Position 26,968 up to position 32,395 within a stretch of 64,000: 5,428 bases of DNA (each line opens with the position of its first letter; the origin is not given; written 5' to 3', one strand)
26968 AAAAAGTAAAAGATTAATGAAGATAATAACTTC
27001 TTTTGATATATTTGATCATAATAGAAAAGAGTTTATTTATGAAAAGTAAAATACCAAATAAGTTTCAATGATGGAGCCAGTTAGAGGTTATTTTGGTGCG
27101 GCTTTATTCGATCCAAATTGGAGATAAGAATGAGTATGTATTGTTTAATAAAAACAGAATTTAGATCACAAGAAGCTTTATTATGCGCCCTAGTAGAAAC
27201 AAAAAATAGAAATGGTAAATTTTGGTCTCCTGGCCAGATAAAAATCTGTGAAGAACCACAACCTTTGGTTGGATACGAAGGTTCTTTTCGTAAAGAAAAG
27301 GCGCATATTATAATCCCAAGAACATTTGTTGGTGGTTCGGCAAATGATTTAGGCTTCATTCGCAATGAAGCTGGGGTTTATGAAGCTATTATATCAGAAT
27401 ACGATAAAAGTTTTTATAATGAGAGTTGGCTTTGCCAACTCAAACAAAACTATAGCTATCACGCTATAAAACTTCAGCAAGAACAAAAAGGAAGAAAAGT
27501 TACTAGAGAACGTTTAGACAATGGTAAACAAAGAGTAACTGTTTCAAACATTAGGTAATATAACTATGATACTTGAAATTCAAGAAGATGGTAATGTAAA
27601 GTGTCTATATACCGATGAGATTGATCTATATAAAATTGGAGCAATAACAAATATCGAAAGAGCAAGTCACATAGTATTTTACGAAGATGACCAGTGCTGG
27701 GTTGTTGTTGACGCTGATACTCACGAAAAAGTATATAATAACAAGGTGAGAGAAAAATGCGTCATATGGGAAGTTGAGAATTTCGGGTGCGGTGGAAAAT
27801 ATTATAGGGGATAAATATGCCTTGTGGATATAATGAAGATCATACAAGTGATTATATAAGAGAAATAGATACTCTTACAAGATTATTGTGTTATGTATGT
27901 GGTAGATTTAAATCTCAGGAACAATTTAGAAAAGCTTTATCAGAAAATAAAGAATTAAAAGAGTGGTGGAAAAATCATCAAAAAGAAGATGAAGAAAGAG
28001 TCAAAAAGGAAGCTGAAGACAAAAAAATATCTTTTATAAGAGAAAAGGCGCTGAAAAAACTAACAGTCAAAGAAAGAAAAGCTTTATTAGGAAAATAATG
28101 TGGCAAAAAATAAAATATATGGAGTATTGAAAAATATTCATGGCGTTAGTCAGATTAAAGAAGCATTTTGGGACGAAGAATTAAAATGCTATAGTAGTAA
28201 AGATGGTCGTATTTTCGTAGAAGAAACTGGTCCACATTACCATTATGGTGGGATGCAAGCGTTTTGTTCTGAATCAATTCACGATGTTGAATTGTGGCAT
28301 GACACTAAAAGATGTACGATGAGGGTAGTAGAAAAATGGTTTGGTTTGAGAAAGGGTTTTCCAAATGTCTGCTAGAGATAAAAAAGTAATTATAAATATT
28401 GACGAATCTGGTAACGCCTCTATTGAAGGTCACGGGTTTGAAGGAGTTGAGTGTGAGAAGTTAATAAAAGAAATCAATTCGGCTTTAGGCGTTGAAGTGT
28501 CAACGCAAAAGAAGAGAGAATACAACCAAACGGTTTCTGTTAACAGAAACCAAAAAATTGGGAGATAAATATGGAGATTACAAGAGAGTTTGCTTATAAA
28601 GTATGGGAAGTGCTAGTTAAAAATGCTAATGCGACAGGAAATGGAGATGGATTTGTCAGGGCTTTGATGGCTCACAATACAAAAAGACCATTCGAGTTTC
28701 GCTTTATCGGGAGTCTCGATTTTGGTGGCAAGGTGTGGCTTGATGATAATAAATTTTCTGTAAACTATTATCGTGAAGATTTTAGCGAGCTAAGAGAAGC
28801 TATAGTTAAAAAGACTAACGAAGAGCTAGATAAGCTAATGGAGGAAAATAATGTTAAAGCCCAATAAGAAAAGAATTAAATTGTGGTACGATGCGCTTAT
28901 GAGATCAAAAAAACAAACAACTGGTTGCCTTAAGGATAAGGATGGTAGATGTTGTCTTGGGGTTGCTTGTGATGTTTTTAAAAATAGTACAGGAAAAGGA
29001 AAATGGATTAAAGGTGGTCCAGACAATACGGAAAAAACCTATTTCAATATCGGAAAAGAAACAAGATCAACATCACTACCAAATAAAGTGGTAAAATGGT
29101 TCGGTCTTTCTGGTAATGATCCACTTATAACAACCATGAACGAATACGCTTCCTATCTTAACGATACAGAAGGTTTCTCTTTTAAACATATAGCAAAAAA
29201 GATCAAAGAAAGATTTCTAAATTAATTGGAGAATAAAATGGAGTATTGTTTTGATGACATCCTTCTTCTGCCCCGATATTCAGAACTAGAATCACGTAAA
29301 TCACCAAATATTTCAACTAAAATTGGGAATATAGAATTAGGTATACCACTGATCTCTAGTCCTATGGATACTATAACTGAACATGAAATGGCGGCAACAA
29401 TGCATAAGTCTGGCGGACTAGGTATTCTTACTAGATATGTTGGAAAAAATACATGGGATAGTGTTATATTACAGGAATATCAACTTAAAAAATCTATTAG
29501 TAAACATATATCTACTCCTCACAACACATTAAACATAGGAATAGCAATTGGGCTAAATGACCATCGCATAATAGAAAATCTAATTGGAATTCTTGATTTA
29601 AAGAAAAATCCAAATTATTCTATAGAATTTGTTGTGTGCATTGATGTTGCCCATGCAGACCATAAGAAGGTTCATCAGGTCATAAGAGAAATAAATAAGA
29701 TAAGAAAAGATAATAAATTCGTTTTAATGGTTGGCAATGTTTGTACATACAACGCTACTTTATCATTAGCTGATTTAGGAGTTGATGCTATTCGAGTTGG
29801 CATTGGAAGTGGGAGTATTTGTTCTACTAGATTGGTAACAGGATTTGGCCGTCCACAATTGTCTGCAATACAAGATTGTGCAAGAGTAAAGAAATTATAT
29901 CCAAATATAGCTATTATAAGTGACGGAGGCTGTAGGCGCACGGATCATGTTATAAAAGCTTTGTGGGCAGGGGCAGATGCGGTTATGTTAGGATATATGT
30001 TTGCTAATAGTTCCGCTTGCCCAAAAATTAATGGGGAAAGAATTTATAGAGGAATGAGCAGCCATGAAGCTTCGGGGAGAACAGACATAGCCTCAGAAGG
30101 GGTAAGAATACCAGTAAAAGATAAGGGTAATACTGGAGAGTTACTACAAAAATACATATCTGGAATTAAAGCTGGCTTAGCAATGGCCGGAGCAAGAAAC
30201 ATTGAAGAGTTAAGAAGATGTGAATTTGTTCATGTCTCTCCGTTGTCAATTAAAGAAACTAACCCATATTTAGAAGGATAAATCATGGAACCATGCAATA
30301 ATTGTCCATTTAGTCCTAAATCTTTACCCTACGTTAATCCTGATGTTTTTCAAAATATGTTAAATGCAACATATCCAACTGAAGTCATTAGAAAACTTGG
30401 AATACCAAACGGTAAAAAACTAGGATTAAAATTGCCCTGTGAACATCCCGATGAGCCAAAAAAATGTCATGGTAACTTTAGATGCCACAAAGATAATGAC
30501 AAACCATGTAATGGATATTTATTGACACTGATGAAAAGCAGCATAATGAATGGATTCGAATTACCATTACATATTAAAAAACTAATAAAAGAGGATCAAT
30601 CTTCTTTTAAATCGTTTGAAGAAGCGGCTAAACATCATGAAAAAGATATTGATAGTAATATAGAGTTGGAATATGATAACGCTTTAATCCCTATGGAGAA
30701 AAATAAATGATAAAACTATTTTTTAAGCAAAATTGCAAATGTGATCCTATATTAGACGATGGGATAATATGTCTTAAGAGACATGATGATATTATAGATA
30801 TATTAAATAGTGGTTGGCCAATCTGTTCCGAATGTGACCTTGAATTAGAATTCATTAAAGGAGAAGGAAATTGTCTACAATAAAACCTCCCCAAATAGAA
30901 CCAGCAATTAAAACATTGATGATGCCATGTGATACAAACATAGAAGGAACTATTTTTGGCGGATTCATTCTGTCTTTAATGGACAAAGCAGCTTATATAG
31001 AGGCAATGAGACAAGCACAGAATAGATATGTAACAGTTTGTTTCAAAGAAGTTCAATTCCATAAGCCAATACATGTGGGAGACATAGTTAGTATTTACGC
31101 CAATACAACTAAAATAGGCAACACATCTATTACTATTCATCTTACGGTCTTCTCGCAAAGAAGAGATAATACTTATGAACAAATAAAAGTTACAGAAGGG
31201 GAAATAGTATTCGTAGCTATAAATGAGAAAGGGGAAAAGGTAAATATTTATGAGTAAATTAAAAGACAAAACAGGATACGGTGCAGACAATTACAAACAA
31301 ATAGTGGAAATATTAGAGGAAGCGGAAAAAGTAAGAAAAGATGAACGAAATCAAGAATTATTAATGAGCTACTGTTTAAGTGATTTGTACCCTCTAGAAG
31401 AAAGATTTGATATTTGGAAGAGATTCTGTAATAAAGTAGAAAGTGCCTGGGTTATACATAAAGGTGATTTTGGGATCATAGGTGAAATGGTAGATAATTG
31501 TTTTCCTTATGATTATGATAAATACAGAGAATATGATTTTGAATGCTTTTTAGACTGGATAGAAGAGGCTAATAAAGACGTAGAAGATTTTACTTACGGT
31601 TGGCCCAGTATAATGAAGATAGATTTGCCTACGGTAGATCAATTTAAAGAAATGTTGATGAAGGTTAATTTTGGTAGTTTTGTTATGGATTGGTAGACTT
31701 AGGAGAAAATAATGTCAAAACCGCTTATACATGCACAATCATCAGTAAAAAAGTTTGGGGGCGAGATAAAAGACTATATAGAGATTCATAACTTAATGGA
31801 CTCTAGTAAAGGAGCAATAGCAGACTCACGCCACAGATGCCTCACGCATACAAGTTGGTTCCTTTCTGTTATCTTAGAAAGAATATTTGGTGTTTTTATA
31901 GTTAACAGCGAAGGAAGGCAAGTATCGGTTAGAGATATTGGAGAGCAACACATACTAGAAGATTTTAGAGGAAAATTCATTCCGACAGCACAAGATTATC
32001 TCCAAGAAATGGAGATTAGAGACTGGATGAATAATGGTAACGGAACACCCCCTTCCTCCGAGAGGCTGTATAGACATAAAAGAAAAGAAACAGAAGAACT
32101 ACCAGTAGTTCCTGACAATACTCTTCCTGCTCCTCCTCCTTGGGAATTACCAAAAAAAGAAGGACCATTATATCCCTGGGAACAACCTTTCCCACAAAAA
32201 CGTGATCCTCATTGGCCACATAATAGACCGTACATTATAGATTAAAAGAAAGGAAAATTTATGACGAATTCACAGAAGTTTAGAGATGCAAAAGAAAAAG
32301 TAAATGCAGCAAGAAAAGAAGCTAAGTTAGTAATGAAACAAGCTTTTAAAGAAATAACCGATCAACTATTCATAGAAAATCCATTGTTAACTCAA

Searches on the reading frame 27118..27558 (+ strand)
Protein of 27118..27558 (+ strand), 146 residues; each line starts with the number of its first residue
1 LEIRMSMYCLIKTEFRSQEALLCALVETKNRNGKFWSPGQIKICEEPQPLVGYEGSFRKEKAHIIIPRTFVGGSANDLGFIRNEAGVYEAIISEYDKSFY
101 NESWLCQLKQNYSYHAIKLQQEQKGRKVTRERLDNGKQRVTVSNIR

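Call 89: search_protein_families(library=pfam, proteins=[window:27118-27558:+], max_evalue=0.001)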
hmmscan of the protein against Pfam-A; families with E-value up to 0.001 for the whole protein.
window:27118-27558:+ (146 aa): 1 family
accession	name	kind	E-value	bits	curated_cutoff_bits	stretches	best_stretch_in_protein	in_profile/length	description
PF06868.16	DUF1257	-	1.7e-10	41.5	22.2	1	42-137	8-99/103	Protein of unknown function (DUF1257)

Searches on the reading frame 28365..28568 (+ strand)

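Call 89: search_protein_families(library=pfam, proteins=[window:28365-28568:+], max_evalue=0.001)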
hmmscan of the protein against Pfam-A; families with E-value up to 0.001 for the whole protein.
window:28365-28568:+ (67 aa): 1 family
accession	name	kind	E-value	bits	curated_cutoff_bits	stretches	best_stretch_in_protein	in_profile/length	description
PF11211.13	DUF2997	-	7.5e-08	32.6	24.1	1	9-53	2-46/47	Protein of unknown function (DUF2997)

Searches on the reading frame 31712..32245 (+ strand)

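Call 89: search_protein_families(library=pfam, proteins=[window:31712-32245:+], max_evalue=0.001)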
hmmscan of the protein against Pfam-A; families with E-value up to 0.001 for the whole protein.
window:31712-32245:+ (177 aa): 1 family
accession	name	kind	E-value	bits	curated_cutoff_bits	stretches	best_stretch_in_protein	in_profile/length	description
PF21866.1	DUF6915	-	1.2e-37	128.6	27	1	3-106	2-102/102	Domain of unknown function (DUF6915)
